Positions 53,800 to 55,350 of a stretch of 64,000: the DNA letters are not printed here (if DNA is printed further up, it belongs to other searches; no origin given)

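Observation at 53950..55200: Phosphoglycerate-mutase-family (ApgM-like) gene wedged between aspartate kinase and homoserine dehydrogenase: probable non-orthologous homoserine kinase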

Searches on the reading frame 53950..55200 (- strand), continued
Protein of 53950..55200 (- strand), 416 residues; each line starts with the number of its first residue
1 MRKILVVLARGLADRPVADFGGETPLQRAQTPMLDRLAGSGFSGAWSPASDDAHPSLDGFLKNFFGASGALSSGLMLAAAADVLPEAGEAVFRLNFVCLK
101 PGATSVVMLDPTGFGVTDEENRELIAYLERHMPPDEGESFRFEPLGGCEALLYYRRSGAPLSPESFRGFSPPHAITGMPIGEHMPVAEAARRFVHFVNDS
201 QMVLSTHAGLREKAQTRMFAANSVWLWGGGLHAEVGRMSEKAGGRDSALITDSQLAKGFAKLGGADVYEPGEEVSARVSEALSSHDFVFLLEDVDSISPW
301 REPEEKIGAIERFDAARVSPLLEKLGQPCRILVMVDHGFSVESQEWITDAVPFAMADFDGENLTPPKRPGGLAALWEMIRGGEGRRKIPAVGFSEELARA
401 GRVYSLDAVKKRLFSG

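Call 67: find_encoding_contigs(protein=P0038, flank=6000, max_places=3)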
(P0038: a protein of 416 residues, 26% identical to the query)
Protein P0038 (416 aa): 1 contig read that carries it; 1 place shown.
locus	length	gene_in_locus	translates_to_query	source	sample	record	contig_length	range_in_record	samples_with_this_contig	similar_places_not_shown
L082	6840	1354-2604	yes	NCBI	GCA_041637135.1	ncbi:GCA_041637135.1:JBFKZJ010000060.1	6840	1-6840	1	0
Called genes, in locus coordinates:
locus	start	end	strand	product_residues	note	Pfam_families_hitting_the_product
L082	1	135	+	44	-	?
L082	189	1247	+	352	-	PF00291:PALP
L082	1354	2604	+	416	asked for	PF01676:Metalloenzyme, PF10143:PhosphMutase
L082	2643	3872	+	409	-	PF00696:AA_kinase, PF01842:ACT, PF22468:ACT_9, PF01842:ACT (weak), PF13840:ACT_7, PF22468:ACT_9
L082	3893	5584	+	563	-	PF00682:HMGL-like, PF22617:HCS_D2, PF08502:LeuA_dimer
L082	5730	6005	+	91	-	PF00216:Bac_DNA_binding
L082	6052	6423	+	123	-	PF00376:MerR, PF13411:MerR_1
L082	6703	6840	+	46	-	?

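Call 68: find_homologous_proteins(query=L082:189-1247:+, max_evalue=1e-30)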
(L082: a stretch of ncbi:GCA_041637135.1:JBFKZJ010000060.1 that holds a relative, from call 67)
Query L082:189-1247:+ (352 aa): 8000 proteins with E <= 1e-30 among 8000 candidates; the best 120 are listed.
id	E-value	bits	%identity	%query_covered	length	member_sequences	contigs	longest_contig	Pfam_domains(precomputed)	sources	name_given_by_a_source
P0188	2.6e-225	765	99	100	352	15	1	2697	PF00291.32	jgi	jgi:threonine synthase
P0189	2.4e-213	726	93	100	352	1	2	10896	PF00291.32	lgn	-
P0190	8.0e-206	701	89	100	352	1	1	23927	PF00291.32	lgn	-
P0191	2.5e-192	657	84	100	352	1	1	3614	PF00291.32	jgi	-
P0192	4.0e-191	653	83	100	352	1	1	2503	PF00291.32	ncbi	ncbi:MAG: threonine synthase [Nitrospirales bacterium]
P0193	1.6e-190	651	83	99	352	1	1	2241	PF00291.32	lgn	-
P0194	1.7e-189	647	84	100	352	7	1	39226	PF00291.32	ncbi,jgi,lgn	-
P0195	4.1e-188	643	83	100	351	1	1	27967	PF00291.32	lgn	-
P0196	9.7e-188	642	83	100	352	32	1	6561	PF00291.32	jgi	-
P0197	1.6e-187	641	83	100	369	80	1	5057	PF00291.32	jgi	-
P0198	2.9e-187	640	82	100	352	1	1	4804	PF00291.32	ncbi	ncbi:MAG: threonine synthase [Nitrospiraceae bacterium]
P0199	3.0e-187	640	83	100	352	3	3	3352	PF00291.32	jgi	jgi:threonine synthase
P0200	3.2e-187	640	83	100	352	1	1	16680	PF00291.32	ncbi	-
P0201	3.6e-187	640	83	100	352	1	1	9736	PF00291.32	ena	-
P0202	7.6e-187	639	83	100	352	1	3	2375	PF00291.32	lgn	-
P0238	1.2e-181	622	79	100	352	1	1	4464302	PF00291.32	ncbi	ncbi:threonine synthase [Candidatus Nitrospira bockiana]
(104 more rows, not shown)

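Call 69: find_encoding_contigs(protein=P0047, flank=6000, max_places=2)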
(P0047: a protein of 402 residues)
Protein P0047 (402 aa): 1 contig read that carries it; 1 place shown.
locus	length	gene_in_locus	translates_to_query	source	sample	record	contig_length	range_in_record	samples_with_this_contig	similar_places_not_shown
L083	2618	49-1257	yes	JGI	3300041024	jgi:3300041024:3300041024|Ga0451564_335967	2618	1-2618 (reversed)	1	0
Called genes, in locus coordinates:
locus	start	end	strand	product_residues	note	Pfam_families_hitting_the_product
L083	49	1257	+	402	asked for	PF01676:Metalloenzyme, PF10143:PhosphMutase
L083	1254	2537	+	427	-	PF00696:AA_kinase, PF01842:ACT, PF22468:ACT_9, PF13840:ACT_7, PF22468:ACT_9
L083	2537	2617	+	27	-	?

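Call 70: find_encoding_contigs(protein=P0238, flank=10000, max_places=1)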
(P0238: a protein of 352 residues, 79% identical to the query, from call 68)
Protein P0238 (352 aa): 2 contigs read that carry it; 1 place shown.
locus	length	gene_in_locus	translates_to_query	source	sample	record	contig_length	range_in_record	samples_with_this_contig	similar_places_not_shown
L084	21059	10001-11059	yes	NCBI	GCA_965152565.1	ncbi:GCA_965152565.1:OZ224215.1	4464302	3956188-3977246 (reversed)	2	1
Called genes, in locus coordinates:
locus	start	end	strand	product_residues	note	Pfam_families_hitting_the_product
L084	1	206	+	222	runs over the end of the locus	-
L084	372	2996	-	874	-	PF01624:MutS_I, PF05188:MutS_II, PF05192:MutS_III, PF05190:MutS_IV, PF00488:MutS_V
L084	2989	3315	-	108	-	PF06305:LapA_dom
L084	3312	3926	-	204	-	PF01230:HIT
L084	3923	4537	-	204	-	PF02367:TsaE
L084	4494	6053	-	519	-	PF03853:YjeF_N, PF01256:Carb_kinase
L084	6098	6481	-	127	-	PF01648:ACPS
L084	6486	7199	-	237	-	PF03740:PdxJ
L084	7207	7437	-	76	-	-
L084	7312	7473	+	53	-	-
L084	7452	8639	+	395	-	PF00155:Aminotran_1_2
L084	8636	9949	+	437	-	PF03447:NAD_binding_3, PF00742:Homoserine_dh, PF01842:ACT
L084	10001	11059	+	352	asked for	PF00291:PALP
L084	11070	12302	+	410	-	PF01676:Metalloenzyme, PF10143:PhosphMutase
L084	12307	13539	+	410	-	PF00696:AA_kinase, PF01842:ACT, PF22468:ACT_9, PF13840:ACT_7, PF22468:ACT_9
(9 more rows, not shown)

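Call 76: find_encoding_contigs(protein=P0046, flank=8000, max_places=3)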
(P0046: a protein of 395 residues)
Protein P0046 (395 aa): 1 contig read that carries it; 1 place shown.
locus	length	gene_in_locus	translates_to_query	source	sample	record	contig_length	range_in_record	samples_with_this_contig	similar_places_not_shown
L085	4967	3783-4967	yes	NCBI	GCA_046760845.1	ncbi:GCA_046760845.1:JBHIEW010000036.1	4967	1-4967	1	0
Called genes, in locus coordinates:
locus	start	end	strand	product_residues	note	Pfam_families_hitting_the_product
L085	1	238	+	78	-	?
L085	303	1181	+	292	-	PF16881:LIAS_N, PF04055:Radical_SAM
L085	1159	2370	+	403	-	PF00155:Aminotran_1_2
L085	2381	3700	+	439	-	PF03447:NAD_binding_3, PF00742:Homoserine_dh, PF01842:ACT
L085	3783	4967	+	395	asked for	PF01676:Metalloenzyme, PF10143:PhosphMutase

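Call 82: find_homologous_proteins(query=L053:3594-4499:+, max_evalue=0.00001)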
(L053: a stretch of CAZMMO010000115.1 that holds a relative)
Query L053:3594-4499:+ (301 aa): 576 proteins with E <= 0.00001 among 8000 candidates; the best 120 are listed.
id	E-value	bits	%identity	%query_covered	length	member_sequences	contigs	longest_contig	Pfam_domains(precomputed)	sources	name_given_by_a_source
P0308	7.2e-202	687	100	100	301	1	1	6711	-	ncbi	-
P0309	6.4e-129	448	67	99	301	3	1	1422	-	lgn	-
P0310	9.7e-128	444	66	100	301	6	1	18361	-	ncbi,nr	ncbi:MAG TPA: phosphoglycerate mutase [Oleiagrimonas sp.]|nr:phosphoglycerate mutase [Oleiagrimonas 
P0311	1.7e-127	443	65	100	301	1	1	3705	-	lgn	-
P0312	4.0e-123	429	65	100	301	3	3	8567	-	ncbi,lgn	-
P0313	1.7e-122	427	64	100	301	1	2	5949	-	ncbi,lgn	-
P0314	1.1e-118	414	63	99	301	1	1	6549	-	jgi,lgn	jgi:hypothetical protein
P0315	8.9e-118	411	63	100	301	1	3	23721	-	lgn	-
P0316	1.1e-117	411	61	96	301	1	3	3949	-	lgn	-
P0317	6.6e-117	408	63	99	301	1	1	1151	-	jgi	jgi:hypothetical protein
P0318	1.3e-113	397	62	100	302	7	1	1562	-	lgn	-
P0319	2.3e-111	390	59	99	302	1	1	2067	-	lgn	-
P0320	5.6e-110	386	60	99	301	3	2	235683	-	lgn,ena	-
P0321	2.5e-109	383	56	100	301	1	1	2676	-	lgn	-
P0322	6.2e-109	382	59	96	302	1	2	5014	-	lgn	-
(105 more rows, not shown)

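Call 83: search_protein_families(library=pfam, proteins=[L053:1631-3523:+, L053:3177-3500:+, L053:2866-3180:+, L053:3057-3560:-, L053:4744-6510:+, L053:18-899:+, L053:910-2007:+, L053:1523-3322:-], max_evalue=0.001)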
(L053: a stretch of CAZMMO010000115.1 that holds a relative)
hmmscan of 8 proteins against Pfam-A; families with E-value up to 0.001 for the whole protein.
L053:1631-3523:+ (630 aa): 10 families
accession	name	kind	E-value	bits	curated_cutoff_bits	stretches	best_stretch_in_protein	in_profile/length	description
PF00005.33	ABC_tran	-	1.9e-44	152.1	25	2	331-462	1-137/137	ABC transporter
PF12848.13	ABC_tran_Xtn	-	9.7e-27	93.3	25.9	1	219-302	1-85/85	ABC transporter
PF13304.12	AAA_21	-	2.5e-16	61.1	27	1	420-492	224-302/304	AAA domain, putative AbiEii toxin, Type IV TA system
PF02463.25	SMC_N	-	6.1e-11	42.6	40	0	33-50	28-45/220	RecF/RecN/SMC N terminal domain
PF16326.10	ABC_tran_CTD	-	3e-10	40.6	32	1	558-625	3-69/69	ABC transporter C-terminal domain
PF13555.12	AAA_29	-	2.1e-06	27.8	27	0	334-358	15-39/61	P-loop containing region of AAA domain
PF03193.22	RsgA_GTPase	-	5e-05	23.6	30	0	344-368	109-133/174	RsgA GTPase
PF13401.12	AAA_22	-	0.00011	22.9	27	0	346-368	10-32/130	AAA domain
PF01926.29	MMR_HSR1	-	0.00013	22.5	21.9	0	343-364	1-22/113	50S ribosome-binding GTPase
PF00004.35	AAA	-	0.00039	21.3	21.2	0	346-365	3-22/131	ATPase family associated with various cellular activities (AAA)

L053:3177-3500:+ (107 aa): 0 families

L053:2866-3180:+ (104 aa): 0 families

L053:3057-3560:- (167 aa): 0 families

L053:4744-6510:+ (588 aa): 0 families

L053:18-899:+ (293 aa): 3 families
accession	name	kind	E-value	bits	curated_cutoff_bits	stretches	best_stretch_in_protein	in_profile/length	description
PF02142.27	MGS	-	8.3e-20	71.2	24.1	1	171-256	2-94/94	MGS-like domain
PF02786.22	CPSase_L_D2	-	1.2e-12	48.2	19.8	1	2-90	120-210/211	Carbamoyl-phosphate synthase L chain, ATP binding domain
PF15632.11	ATPgrasp_Ter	-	5.4e-06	26.6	29.1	1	20-87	46-112/131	ATP-grasp in the biosynthetic pathway with Ter operon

L053:910-2007:+ (365 aa): 0 families

L053:1523-3322:- (599 aa): 0 families
